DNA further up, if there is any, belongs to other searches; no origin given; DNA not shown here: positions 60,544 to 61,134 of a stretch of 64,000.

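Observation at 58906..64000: Unrecognised ~100-aa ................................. repeat, at least 16 tandem copies plus isolated copies inserted elsewhere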

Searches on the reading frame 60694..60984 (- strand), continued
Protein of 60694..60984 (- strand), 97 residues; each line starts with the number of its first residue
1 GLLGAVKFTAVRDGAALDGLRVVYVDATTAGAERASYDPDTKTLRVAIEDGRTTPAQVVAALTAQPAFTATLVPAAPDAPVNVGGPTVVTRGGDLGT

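Call 61: list_cluster_members(proteins=[P0014, P0018, P0024, P0033, P0034, P0044, P0050, P0020, P0022, P0152])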
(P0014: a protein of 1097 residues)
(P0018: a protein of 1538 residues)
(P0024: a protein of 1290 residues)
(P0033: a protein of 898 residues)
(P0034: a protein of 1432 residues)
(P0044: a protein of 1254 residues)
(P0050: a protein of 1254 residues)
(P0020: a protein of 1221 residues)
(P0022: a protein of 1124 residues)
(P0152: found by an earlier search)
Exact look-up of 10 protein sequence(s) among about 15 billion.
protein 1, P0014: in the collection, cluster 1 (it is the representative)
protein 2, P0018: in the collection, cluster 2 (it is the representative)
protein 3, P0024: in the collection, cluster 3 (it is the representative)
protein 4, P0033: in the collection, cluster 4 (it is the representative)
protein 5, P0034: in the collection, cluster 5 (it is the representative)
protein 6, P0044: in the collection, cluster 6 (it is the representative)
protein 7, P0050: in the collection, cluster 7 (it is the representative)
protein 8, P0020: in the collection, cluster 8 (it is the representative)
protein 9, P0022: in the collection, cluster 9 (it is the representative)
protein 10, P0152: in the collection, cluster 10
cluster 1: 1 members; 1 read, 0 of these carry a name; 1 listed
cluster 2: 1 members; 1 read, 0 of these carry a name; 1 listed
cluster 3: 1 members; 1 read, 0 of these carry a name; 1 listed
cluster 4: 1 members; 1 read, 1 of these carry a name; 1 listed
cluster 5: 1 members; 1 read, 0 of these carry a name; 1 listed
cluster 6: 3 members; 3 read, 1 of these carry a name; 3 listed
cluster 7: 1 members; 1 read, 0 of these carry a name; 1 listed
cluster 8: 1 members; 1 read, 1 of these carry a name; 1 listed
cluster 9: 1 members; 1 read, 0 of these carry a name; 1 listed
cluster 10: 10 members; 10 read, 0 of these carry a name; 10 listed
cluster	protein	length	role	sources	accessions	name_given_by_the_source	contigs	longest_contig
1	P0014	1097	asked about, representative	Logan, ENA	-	-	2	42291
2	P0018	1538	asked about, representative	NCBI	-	-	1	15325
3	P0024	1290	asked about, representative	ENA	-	-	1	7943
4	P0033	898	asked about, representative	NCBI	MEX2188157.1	MAG: flagellin [Pirellulales bacterium]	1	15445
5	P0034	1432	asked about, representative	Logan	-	-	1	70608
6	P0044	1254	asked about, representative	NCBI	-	-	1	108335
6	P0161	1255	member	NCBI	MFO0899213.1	MAG: flagellar filament capping protein FliD [Pirellulales bacterium]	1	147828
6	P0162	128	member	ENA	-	-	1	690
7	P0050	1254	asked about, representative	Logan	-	-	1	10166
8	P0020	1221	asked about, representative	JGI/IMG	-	flagellin-like hook-associated protein FlgL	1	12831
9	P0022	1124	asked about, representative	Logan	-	-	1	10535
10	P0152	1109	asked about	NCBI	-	-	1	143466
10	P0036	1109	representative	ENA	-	-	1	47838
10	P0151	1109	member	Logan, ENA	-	-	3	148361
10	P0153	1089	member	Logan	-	-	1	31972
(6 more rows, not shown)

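Call 65: search_solved_structures(query=A3, max_evalue=10, show_alignments=3)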
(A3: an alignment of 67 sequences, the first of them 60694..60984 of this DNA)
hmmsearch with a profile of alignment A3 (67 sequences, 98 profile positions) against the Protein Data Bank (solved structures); distinct sequences matched with E-value up to 10: 52.
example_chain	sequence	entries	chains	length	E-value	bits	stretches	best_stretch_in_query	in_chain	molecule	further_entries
9cds_C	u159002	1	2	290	0.017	18.7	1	18-55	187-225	Outer surface protein A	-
3ckf_A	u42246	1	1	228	0.019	18.6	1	18-55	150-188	Outer surface protein A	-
7fdd_A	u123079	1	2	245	0.019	18.6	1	18-55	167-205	Outer surface protein A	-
2oy5_O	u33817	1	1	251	0.022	18.4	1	18-55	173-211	Outer surface protein A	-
2ol7_A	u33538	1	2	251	0.022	18.3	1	18-55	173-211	Outer surface protein A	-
2oyb_O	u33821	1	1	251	0.022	18.3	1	18-55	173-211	Outer surface protein A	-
3ckg_A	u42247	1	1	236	0.022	18.3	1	18-55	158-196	Outer surface protein A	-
2oy1_O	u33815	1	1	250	0.023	18.3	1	18-55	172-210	Outer surface protein A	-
7fjr_A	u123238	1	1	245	0.023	18.3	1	18-55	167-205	Outer surface protein A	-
6kwj_B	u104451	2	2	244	0.023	18.3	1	18-55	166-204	Outer surface protein A | OspA163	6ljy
2i5z_O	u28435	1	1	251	0.023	18.3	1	18-55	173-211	Outer surface protein A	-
2ol6_O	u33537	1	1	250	0.023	18.3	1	18-55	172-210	Outer surface protein A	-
2i5v_O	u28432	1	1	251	0.024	18.3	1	18-55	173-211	Outer surface protein A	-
1fj1_E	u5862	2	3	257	0.024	18.3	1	18-55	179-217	OUTER SURFACE PROTEIN A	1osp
2pi3_O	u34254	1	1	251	0.024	18.2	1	18-55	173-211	Outer surface protein A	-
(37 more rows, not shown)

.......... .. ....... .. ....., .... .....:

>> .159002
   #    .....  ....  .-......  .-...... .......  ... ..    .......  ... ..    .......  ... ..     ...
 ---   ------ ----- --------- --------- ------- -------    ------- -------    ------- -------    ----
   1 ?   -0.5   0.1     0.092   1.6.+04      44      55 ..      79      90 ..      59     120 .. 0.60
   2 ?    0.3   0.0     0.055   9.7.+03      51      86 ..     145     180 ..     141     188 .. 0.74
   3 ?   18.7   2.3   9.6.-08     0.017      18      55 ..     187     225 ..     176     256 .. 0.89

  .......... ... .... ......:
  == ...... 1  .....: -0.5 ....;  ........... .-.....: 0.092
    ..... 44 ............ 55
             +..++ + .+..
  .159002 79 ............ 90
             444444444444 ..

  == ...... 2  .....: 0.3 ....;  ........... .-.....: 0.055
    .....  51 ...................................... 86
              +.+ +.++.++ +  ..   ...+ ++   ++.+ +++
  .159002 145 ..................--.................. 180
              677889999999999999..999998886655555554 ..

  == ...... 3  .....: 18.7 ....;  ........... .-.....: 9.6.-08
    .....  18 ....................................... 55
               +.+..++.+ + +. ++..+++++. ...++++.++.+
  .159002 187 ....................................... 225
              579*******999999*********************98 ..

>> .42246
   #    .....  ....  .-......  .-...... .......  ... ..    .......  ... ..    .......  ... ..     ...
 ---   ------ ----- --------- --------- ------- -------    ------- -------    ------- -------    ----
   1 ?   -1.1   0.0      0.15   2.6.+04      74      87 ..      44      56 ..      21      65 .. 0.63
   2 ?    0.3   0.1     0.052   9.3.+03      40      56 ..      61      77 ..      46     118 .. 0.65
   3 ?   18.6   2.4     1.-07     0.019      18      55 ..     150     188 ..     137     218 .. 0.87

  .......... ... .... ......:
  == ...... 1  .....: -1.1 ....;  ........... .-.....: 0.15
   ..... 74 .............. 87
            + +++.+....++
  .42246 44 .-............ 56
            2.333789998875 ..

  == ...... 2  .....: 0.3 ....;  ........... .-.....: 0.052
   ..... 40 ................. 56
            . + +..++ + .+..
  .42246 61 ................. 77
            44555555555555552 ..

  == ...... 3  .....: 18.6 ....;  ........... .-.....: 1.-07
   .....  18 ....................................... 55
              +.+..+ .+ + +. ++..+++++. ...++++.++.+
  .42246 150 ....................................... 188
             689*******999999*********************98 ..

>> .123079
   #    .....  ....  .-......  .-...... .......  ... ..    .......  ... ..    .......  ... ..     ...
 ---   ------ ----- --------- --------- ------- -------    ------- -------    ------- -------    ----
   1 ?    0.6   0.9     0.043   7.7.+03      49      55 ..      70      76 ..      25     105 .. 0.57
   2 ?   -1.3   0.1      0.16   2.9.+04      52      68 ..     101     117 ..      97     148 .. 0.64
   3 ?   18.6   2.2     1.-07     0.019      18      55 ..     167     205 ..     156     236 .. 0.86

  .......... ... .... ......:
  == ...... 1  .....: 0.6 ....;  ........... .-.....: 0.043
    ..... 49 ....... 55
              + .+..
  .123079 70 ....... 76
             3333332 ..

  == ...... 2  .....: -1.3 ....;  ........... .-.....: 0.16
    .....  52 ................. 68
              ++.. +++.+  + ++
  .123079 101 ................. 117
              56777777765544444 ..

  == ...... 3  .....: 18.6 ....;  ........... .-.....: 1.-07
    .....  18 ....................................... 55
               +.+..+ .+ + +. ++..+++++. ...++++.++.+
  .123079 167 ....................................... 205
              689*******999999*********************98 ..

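Call 66: search_protein_families(library=pfam, alignment_id=A3, max_evalue=1)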
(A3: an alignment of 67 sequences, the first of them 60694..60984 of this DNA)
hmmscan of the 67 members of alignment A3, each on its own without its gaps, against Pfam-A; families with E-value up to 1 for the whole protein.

A. member 1, window:60694-60984:- (97 aa): 1 family
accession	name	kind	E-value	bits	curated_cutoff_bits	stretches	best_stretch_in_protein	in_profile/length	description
PF13619.11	KTSC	-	0.26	11.5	25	1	34-53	7-26/58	KTSC domain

B. families by the number of members that match (of 67 scanned): 45 families (the first 25 are shown)
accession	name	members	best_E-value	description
PF00403.32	HMA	5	0.0033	Heavy-metal-associated domain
PF21166.2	LSM12_LSM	2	0.0016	LSM12, LSM domain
PF18483.9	Lectin_L-type_dom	2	0.0054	Legume lectin beta-barrel domain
PF00820.24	Lipoprotein_1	2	0.039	Borrelia lipoprotein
PF07196.18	Flagellin_IN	2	0.069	Flagellin hook IN motif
PF11999.13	Ice_binding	1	0.0009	Ice-binding-like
PF00154.27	RecA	1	0.0011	recA bacterial DNA recombination protein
PF02863.23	Arg_repressor_C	1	0.0028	Arginine repressor, C-terminal domain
PF02924.19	HDPD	1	0.0029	Bacteriophage lambda head decoration protein D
PF17816.7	PDZ_4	1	0.014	PDZ domain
PF13678.12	Peptidase_M85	1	0.02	NFkB-p65-degrading zinc protease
PF13805.11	Pil1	1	0.021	Eisosome component PIL1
PF01565.28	FAD_binding_4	1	0.026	FAD binding domain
PF02558.23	ApbA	1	0.027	Ketopantoate reductase PanE/ApbA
PF16369.11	GH43_C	1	0.03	C-terminal lipocalin-like domain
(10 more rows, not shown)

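Call 68: fold_search(model_id=the predicted structure, library=viral)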
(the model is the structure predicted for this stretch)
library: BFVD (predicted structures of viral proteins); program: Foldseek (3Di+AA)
matches with E <= 10: 158; with E <= 0.001: 1
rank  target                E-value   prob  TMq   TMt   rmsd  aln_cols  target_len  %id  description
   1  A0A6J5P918            6.4e-04  1.00  0.58  0.07   3.7        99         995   16  Uncharacterized protein [uncultured Caudovirales phage]
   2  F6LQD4                1.0e-03  1.00  0.56  0.15  11.0       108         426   19  (no name in the UniProt tables at hand)
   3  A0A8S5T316            9.1e-03  1.00  0.67  0.30   5.1       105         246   18  Uncharacterized protein [Myoviridae sp. ctqfO1]
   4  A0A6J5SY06            1.3e-02  1.00  0.59  0.06   5.2        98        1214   14  Fibronectin type III [uncultured Caudovirales phage]
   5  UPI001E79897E         8.7e-02  0.28  0.31  0.04  16.1       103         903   16  (no name look-up for this kind of identifier)
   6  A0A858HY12            2.3e-01  0.77  0.31  0.04   2.5        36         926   22  Phage tail protein C-terminal domain-containing protein [Escherichia phage MN05]
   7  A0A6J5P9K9            3.4e-01  0.12  0.29  0.08  22.2        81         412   27  Collagen triple helix repeat [uncultured Caudovirales phage]
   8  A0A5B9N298            4.1e-01  0.21  0.25  0.03   3.4        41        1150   22  Tail fiber [Escherichia phage Paul]
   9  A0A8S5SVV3            6.0e-01  0.60  0.56  0.17   4.0        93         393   12  Uncharacterized protein [Siphoviridae sp. ctDOT22]
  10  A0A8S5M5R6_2          6.0e-01  0.30  0.30  0.04   4.8        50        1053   26  Uncharacterized protein [Podoviridae sp. ctaNW81]
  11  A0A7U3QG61            6.9e-01  0.14  0.23  0.03   3.2        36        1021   19  Tail fibers protein [Escherichia phage ES17]
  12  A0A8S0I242            8.3e-01  0.16  0.23  0.15   4.2        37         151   16  (no name in the UniProt tables at hand)
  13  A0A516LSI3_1          1.0e+00  0.20  0.30  0.03   4.5        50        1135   16  (no name in the UniProt tables at hand)
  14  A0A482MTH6            1.1e+00  0.33  0.29  0.03   2.2        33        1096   21  Pectate lyase superfamily protein [Escherichia phage vB_EcoP_WFI101126]
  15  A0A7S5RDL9            1.4e+00  0.04  0.26  0.05  26.6       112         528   20  Tail fiber protein [Rhizobium phage RHph_N38]
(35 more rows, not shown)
